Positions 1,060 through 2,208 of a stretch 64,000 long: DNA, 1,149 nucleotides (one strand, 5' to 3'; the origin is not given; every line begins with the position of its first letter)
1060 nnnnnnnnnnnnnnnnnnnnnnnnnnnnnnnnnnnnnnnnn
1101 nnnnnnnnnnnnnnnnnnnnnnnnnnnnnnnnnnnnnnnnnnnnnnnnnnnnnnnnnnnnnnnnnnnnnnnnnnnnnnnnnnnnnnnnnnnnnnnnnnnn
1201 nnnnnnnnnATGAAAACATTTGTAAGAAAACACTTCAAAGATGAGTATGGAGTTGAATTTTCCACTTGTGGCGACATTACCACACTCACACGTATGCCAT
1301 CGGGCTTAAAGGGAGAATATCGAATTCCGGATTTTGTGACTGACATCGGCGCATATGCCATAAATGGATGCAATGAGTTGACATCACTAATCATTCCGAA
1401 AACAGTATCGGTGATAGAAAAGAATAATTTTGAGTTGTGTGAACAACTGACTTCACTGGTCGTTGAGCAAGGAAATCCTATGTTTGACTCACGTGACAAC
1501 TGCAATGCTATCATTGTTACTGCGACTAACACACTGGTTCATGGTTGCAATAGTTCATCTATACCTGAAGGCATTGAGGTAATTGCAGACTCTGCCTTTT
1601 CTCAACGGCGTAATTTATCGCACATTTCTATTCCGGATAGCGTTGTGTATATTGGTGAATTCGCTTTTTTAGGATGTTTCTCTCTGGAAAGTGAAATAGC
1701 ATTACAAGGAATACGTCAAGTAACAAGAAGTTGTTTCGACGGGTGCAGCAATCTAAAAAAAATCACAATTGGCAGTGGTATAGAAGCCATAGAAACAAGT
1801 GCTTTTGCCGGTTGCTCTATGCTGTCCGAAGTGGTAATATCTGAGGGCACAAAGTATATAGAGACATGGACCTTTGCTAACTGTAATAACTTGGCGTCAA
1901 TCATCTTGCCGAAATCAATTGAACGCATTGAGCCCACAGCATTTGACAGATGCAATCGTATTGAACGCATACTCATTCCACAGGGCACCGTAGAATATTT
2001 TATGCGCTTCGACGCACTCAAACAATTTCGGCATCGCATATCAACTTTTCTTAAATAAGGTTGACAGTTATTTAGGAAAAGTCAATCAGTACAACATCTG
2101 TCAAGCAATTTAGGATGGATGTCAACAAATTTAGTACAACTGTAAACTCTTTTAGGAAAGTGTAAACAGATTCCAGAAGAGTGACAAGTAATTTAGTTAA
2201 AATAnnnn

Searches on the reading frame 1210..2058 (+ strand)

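Call 72: search_protein_families(library=pfam, proteins=[window:1210-2058:+], max_evalue=0.00001)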
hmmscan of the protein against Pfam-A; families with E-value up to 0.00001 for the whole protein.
window:1210-2058:+ (282 aa): 2 families
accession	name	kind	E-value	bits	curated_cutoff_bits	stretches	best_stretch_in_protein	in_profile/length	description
PF13306.12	LRR_5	-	2.2e-41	141.2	27.7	3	114-209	14-107/127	BspA type Leucine rich repeat region (6 copies)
PF13855.12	LRR_8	-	8.2e-07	29.1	27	0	168-207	13-53/61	Leucine rich repeat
